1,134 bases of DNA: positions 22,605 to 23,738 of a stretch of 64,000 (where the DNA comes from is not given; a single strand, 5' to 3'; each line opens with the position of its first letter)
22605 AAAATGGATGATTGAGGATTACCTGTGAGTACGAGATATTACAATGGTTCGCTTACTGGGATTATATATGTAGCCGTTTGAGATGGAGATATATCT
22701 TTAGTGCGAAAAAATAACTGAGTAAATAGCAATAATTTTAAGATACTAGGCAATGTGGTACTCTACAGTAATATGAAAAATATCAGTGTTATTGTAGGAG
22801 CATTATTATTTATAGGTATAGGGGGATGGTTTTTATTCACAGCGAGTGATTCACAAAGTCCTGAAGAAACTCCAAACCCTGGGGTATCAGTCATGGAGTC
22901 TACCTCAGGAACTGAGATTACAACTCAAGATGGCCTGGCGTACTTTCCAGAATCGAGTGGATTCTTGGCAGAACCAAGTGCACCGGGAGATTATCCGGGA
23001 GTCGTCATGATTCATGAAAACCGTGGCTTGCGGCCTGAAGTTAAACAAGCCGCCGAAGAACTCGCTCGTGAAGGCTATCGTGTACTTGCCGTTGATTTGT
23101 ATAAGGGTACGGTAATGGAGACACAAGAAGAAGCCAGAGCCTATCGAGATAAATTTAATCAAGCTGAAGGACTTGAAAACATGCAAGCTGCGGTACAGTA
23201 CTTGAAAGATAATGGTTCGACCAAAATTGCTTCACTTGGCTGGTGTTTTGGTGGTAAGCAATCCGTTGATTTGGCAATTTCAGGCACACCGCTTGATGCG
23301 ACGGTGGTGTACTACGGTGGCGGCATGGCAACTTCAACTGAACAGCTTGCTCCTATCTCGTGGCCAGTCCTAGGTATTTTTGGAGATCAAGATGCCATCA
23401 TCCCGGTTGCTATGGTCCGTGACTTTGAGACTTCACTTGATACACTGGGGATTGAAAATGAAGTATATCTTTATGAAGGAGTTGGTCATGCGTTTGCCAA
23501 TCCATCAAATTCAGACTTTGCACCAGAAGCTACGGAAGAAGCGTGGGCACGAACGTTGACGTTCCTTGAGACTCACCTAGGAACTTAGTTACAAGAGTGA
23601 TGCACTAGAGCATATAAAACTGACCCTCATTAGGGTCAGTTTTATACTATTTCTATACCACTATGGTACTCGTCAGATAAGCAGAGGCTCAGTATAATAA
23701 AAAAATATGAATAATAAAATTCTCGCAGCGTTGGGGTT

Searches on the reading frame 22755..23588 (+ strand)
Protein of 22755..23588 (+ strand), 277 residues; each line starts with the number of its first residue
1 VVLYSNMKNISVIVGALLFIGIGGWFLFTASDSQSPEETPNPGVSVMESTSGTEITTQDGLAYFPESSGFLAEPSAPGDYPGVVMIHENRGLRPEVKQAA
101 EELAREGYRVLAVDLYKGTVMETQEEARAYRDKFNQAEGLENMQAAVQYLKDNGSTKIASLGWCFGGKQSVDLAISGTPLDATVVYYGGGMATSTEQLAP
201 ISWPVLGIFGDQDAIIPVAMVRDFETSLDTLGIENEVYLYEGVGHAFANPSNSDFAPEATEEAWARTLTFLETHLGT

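Call 3: search_protein_families(library=pfam, proteins=[window:22755-23588:+], max_evalue=1)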
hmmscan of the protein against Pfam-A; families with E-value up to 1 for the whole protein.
window:22755-23588:+ (277 aa): 9 families
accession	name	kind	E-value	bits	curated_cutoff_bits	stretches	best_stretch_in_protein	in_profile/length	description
PF01738.24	DLH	-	2.5e-46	158.4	21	1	69-274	3-216/217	Dienelactone hydrolase family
PF08840.17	BAAT_C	-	0.00011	22.8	20.9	1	140-196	3-62/210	BAAT / Acyl-CoA thioester hydrolase C terminal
PF12146.15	Hydrolase_4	-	0.00029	20.7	27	1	189-248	178-235/239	Serine aminopeptidase, S33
PF00326.27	Peptidase_S9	-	0.00055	19.9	22.6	1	201-266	143-207/213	Prolyl oligopeptidase family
PF00561.26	Abhydrolase_1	-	0.0031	17.7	25.8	0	100-171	20-84/245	alpha/beta hydrolase fold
PF02230.22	Abhydrolase_2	-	0.012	15.9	23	1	161-248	110-202/217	Phospholipase/Carboxylesterase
PF07224.18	Chlorophyllase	-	0.048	12.9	26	1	68-175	30-135/301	Chlorophyllase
PF00232.24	Glyco_hydro_1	-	0.13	11.2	22.6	1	68-138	246-317/453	Glycosyl hydrolase family 1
PF03959.19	FSH1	-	0.24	11.5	21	1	197-242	155-197/211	Serine hydrolase (FSH1)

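Call 34: find_homologous_proteins(query=window:22755-23588:+, max_evalue=1e-20)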
Query window:22755-23588:+ (277 aa): 7194 proteins with E <= 1e-20 among 8000 candidates; the best 120 are listed.
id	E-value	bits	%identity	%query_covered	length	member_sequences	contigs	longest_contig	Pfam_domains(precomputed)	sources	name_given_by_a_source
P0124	3.5e-181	619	100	100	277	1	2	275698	PF01738.25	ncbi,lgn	-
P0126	2.1e-141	488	80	97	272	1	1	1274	PF01738.25,PF08840.18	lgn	-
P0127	1.8e-124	433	71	97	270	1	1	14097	PF01738.25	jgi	jgi:carboxymethylenebutenolidase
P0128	4.6e-123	428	73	91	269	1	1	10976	PF01738.25,PF08840.18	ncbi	-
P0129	3.3e-122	425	78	84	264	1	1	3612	PF01738.25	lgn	-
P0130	3.6e-122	425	70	97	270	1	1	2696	PF01738.25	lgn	-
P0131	7.6e-122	424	70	96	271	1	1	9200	PF01738.25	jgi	-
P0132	2.6e-121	422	68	97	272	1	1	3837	PF01738.25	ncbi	-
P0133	6.2e-120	418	75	84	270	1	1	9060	PF01738.25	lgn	-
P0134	6.6e-120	418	71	90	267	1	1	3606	PF01738.25,PF00561.27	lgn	-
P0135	1.8e-119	416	69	97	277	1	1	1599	PF01738.25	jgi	jgi:carboxymethylenebutenolidase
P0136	8.0e-118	411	70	95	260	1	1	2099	PF00326.28,PF01738.25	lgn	-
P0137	1.4e-117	410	68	97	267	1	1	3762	PF00326.28,PF01738.25,PF00561.27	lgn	-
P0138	3.2e-117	409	71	91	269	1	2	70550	PF01738.25,PF08840.18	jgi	jgi:carboxymethylenebutenolidase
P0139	1.2e-116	407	68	97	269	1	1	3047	PF01738.25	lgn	-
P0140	1.2e-115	404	69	94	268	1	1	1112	PF01738.25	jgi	-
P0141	3.0e-114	399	75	82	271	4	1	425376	PF01738.25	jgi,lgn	jgi:carboxymethylenebutenolidase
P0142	1.2e-113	397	69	97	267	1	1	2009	PF01738.25,PF00561.27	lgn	-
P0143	2.3e-113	396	66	99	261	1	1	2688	PF01738.25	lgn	-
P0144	2.3e-113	396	66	97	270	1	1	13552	PF01738.25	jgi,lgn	jgi:carboxymethylenebutenolidase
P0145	3.1e-113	396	69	91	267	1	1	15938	PF00326.28,PF01738.25,PF00561.27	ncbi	-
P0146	1.5e-112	394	67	97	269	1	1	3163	PF01738.25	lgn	-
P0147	6.7e-109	382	72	83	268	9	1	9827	PF01738.25,PF00561.27,PF12146.16,PF02230.23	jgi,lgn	-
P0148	9.2e-109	381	70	84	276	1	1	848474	PF00326.28,PF01738.25,PF08840.18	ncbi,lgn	-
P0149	1.7e-108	380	64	95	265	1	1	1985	PF01738.25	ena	-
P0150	1.7e-108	380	61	97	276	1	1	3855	PF00326.28,PF01738.25,PF08840.18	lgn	-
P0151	2.9e-108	380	70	86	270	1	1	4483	PF01738.25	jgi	jgi:carboxymethylenebutenolidase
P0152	3.9e-108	379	71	86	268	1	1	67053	PF01738.25,PF08840.18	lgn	-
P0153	2.0e-107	377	64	91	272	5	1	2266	PF00326.28,PF01738.25,PF08840.18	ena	-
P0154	2.4e-107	376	65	91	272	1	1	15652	PF01738.25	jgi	jgi:carboxymethylenebutenolidase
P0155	2.7e-107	376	58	97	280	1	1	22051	PF00326.28,PF01738.25,PF08840.18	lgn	-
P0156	7.7e-106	372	72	78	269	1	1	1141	PF01738.25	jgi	jgi:carboxymethylenebutenolidase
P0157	1.3e-105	371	63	97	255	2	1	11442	PF01738.25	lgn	-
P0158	2.9e-104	366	61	97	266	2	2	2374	PF00326.28,PF01738.25,PF00561.27,PF12146.16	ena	-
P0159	3.2e-103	363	60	97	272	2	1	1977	PF01738.25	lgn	-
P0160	3.4e-103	363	61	95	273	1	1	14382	PF00326.28,PF01738.25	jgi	jgi:carboxymethylenebutenolidase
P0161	4.4e-103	363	59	98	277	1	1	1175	PF00326.28,PF01738.25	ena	-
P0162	1.5e-102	361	58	99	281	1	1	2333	PF00326.28,PF01738.25,PF08840.18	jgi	jgi:carboxymethylenebutenolidase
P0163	2.4e-102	360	64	95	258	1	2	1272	PF00326.28,PF01738.25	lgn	-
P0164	5.7e-102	359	60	96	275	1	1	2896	PF00326.28,PF01738.25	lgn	-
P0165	6.0e-102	359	60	91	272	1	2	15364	PF00326.28,PF12740.15,PF01738.25,PF08840.18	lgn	-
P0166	7.1e-102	359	63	83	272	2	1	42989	PF00326.28,PF01738.25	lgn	-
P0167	8.5e-102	358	62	91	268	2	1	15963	PF00326.28,PF01738.25,PF12146.16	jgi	-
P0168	1.1e-101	358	60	96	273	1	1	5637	PF00326.28,PF01738.25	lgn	-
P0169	1.3e-101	358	60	91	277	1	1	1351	PF00326.28,PF01738.25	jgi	jgi:carboxymethylenebutenolidase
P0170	1.5e-101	358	64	91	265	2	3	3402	PF00326.28,PF12740.15,PF01738.25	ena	-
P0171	2.1e-101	357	63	89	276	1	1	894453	PF00326.28,PF01738.25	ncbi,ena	-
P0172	2.8e-101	357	59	97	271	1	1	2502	PF00326.28,PF01738.25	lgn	-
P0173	3.5e-101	356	58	96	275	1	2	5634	PF00326.28,PF01738.25,PF08840.18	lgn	-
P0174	5.0e-101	356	62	87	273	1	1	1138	PF00326.28,PF01738.25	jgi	jgi:carboxymethylenebutenolidase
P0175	5.4e-101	356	59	91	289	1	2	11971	PF00326.28,PF01738.25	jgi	jgi:carboxymethylenebutenolidase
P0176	6.3e-101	355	59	95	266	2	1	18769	PF00326.28,PF01738.25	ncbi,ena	-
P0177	6.5e-101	355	60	97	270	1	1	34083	PF01738.25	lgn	-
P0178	6.6e-101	355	61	92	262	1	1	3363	PF00326.28,PF01738.25,PF08840.18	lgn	-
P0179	6.8e-101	355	59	97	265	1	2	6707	PF12740.15,PF01738.25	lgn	-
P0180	8.1e-101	355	64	86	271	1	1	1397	PF00326.28,PF01738.25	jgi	jgi:carboxymethylenebutenolidase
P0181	8.7e-101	355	63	87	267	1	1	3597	PF00326.28,PF01738.25,PF12146.16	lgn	-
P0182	9.3e-101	355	61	97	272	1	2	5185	PF00326.28,PF01738.25,PF00561.27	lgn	-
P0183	1.4e-100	354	61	97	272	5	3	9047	PF00326.28,PF01738.25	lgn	-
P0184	1.6e-100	354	59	96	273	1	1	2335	PF00326.28,PF01738.25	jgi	jgi:carboxymethylenebutenolidase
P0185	2.7e-100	353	60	95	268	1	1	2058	PF00326.28,PF01738.25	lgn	-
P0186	3.3e-100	353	60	96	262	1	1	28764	PF01738.25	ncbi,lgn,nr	ncbi:MAG TPA: dienelactone hydrolase family protein [Candidatus Paceibacterota bacterium]|nr:dienela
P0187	3.4e-100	353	62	97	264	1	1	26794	PF00326.28,PF01738.25,PF00561.27,PF12146.16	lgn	-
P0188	4.3e-100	353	60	94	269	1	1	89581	PF00326.28,PF01738.25,PF08840.18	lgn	-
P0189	4.5e-100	353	64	91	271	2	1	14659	PF00326.28,PF01738.25,PF00561.27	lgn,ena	-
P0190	5.7e-100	352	60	97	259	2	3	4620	PF00326.28,PF01738.25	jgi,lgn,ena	-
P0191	6.1e-100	352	61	92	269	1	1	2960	PF00326.28,PF01738.25,PF08840.18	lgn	-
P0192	6.7e-100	352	60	96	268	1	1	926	PF00326.28,PF01738.25,PF08840.18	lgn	-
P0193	7.5e-100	352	61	96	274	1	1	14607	PF01738.25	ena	-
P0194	1.0e-99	351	60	90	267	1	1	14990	PF00326.28,PF01738.25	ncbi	-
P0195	1.1e-99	351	59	97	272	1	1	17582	PF00326.28,PF01738.25,PF12146.16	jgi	jgi:carboxymethylenebutenolidase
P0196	1.1e-99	351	57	97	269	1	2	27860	PF00326.28,PF01738.25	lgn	-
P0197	1.4e-99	351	63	94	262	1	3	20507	PF00326.28,PF01738.25,PF08840.18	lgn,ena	-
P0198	1.5e-99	351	61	95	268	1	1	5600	PF01738.25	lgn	-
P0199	1.5e-99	351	61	88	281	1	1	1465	PF00326.28,PF12740.15,PF01738.25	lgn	-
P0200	1.6e-99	351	60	92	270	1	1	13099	PF00326.28,PF01738.25,PF00561.27,PF12146.16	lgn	-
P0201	1.8e-99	351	61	92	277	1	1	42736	PF00326.28,PF01738.25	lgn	-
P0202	2.1e-99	350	57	97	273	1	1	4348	PF00326.28,PF01738.25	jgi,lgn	-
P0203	3.5e-99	350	66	81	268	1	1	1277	PF00326.28,PF01738.25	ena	-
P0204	3.7e-99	350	58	95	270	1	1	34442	PF00326.28,PF12740.15,PF01738.25,PF08840.18,PF12146.16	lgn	-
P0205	3.8e-99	350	62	95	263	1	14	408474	PF00326.28,PF01738.25,PF08840.18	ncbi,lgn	-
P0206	3.9e-99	350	61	91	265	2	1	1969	PF00326.28,PF01738.25,PF08840.18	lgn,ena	-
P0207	4.9e-99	349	60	96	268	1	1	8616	PF00326.28,PF01738.25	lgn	-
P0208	5.0e-99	349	59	97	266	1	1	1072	PF00326.28,PF01738.25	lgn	-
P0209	5.1e-99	349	57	97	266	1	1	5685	PF00326.28,PF01738.25,PF08840.18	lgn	-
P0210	5.9e-99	349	58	97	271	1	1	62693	PF00326.28,PF01738.25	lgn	-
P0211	8.5e-99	348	55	97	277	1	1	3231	PF00326.28,PF01738.25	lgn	-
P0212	1.1e-98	348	65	83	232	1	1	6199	PF00326.28,PF01738.25,PF08840.18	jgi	jgi:carboxymethylenebutenolidase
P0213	1.3e-98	348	59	97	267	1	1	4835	PF00326.28,PF01738.25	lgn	-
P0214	1.5e-98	348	58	97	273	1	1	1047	PF00326.28,PF01738.25,PF08840.18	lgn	-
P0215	1.9e-98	347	60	97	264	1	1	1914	PF00326.28,PF01738.25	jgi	jgi:carboxymethylenebutenolidase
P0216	1.9e-98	347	57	97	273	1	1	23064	PF01738.25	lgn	-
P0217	2.0e-98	347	64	86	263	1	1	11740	PF00326.28,PF01738.25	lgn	-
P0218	2.0e-98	347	57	97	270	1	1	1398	PF00326.28,PF01738.25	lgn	-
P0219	2.0e-98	347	58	97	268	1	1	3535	PF00326.28,PF01738.25,PF12146.16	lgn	-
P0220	2.1e-98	347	61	91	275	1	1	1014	PF00326.28,PF12740.15,PF01738.25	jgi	jgi:carboxymethylenebutenolidase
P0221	2.2e-98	347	59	97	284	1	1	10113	PF01738.25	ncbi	-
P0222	2.6e-98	347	59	96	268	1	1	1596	PF00326.28,PF01738.25,PF12146.16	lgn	-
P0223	2.6e-98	347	56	97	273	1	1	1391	PF00326.28,PF01738.25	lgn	-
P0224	2.9e-98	347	59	94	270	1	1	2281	PF01738.25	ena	-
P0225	5.6e-98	346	59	91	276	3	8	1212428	PF01738.25,PF12146.16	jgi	jgi:carboxymethylenebutenolidase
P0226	6.2e-98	346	60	95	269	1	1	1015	PF01738.25,PF00561.27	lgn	-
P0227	7.1e-98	345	61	91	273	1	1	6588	PF00326.28,PF01738.25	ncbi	-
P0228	8.0e-98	345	56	99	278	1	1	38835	PF00326.28,PF01738.25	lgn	-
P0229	8.1e-98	345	61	97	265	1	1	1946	PF00326.28,PF01738.25,PF00561.27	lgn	-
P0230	9.1e-98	345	59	97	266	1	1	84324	PF00326.28,PF01738.25,PF08840.18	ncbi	-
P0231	1.1e-97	345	61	97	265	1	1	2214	PF00326.28,PF01738.25,PF08840.18,PF00561.27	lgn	-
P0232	1.2e-97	345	57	95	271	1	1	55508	PF00326.28,PF01738.25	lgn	-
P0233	1.3e-97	345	58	97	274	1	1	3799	PF00326.28,PF01738.25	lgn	-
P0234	1.4e-97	345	64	83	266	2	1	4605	PF00326.28,PF12740.15,PF01738.25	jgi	-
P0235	1.4e-97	344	60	96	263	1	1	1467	PF00326.28,PF01738.25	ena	-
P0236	1.5e-97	344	57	97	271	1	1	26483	PF01738.25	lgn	-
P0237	1.5e-97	344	57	97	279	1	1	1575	PF00326.28,PF01738.25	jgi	jgi:carboxymethylenebutenolidase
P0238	1.5e-97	344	57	96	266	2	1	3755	PF00326.28,PF01738.25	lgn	-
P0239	1.8e-97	344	66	84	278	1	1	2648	PF00326.28,PF01738.25,PF00561.27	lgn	-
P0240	2.3e-97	344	58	96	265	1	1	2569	PF00326.28,PF01738.25,PF12146.16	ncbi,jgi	jgi:carboxymethylenebutenolidase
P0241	2.3e-97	344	59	97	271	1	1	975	PF01738.25,PF12146.16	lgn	-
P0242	2.4e-97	344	59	95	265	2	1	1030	PF00326.28,PF01738.25,PF12146.16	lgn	-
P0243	2.6e-97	344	64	83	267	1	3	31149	PF00326.28,PF01738.25,PF00561.27,PF12146.16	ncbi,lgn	-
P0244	2.7e-97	344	59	91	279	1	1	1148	PF00326.28,PF01738.25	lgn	-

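Call 36: find_encoding_contigs(protein=P0141, flank=7000, max_places=1)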
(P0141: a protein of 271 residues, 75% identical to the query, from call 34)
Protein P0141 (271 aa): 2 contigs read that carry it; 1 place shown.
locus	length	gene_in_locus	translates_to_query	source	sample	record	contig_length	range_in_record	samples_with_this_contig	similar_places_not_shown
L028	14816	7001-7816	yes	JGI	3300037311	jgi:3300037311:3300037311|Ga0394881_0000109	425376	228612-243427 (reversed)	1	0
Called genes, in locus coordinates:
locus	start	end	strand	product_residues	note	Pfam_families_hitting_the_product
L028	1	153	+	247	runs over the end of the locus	PF23951:DUF7282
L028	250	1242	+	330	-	-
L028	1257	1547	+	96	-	-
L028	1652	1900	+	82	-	-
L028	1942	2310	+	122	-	PF09966:DUF2200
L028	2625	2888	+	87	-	-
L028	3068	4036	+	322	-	PF00078:RVT_1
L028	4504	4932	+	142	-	-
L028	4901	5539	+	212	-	PF01625:PMSR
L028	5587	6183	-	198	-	-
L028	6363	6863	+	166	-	-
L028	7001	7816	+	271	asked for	PF01738:DLH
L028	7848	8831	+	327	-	PF08240:ADH_N, PF00107:ADH_zinc_N, PF13602:ADH_zinc_N_2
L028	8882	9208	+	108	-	-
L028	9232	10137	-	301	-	PF03734:YkuD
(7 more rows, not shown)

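Call 37: find_encoding_contigs(protein=P0148, flank=7000, max_places=1)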
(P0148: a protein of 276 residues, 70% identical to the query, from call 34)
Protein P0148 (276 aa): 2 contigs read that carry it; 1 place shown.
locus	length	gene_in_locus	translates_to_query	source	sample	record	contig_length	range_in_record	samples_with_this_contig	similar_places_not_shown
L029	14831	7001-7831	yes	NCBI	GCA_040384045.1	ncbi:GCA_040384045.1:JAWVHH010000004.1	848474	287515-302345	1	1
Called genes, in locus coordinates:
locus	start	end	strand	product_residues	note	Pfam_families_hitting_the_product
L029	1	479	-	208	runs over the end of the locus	PF09997:DUF2238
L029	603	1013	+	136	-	PF08327:AHSA1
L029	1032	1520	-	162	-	PF05974:DUF892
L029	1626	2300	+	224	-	PF27854:Heavy_Cys_CGP (weak)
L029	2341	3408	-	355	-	PF22612:GH113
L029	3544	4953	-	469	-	PF13632:Glyco_trans_2_3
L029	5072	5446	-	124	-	PF00072:Response_reg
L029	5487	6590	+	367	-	-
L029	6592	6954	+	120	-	-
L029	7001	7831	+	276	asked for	PF08840:BAAT_C (faint), PF01738:DLH, PF00326:Peptidase_S9 (faint)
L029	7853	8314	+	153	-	PF08327:AHSA1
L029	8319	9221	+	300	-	PF06983:3-dmu-9_3-mt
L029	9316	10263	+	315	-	PF09864:MliC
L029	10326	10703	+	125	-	-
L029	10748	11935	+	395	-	-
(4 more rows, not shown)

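Call 38: find_encoding_contigs(protein=P0138, flank=7000, max_places=1)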
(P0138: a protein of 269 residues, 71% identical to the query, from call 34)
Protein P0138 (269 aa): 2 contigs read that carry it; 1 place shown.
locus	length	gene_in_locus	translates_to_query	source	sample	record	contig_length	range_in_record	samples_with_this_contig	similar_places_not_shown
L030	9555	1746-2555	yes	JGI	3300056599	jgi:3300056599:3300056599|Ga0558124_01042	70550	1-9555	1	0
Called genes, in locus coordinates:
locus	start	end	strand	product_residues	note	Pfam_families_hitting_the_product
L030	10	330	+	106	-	PF01337:Barstar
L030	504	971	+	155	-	-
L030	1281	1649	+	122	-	-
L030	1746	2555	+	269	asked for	PF01738:DLH, PF08840:BAAT_C (faint)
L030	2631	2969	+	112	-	-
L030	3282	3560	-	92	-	PF23477:zf_Tbcl_2 (weak)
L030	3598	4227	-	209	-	PF00300:His_Phos_1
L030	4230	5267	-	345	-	PF05496:RuvB_N, PF13177:DNA_pol3_delta2 (weak), PF00004:AAA, PF07728:AAA_5 (weak), PF13173:AAA_14 (weak), PF13177:DNA_pol3_delta2, PF22608:DNAX_ATPase_lid (weak), PF12169:DNA_pol3_gamma3 (weak), +4 more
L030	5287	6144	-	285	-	PF00768:Peptidase_S11, PF02113:Peptidase_S13 (faint), PF13354:Beta-lactamase2 (weak)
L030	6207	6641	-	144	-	-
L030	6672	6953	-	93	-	-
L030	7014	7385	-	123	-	PF01207:Dus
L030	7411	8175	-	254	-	PF01207:Dus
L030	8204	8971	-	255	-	-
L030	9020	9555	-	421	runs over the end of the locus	PF02403:Seryl_tRNA_N, PF00587:tRNA-synt_2b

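Call 39: find_encoding_contigs(protein=P0128, flank=7000, max_places=1)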
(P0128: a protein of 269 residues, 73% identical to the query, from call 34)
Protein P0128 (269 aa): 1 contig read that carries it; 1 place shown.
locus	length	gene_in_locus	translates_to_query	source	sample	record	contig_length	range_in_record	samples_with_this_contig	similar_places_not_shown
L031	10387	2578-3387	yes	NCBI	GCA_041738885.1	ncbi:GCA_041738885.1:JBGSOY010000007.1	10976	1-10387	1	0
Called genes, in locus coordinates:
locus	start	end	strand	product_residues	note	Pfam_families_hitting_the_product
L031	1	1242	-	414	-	?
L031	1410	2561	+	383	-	PF01520:Amidase_3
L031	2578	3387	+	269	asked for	PF01738:DLH, PF08840:BAAT_C (faint)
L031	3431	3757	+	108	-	-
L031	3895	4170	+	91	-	-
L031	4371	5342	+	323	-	PF00389:2-Hacid_dh, PF02826:2-Hacid_dh_C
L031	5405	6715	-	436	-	PF00270:DEAD, PF04851:ResIII, PF00271:Helicase_C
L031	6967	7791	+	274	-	PF02535:Zip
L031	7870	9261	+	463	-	PF02878:PGM_PMM_I, PF02879:PGM_PMM_II, PF02880:PGM_PMM_III, PF00408:PGM_PMM_IV (weak)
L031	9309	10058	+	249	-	PF08032:SpoU_sub_bind, PF00588:SpoU_methylase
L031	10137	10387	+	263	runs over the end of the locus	PF13623:SurA_N_2, PF13624:SurA_N_3, PF09312:SurA_N (weak)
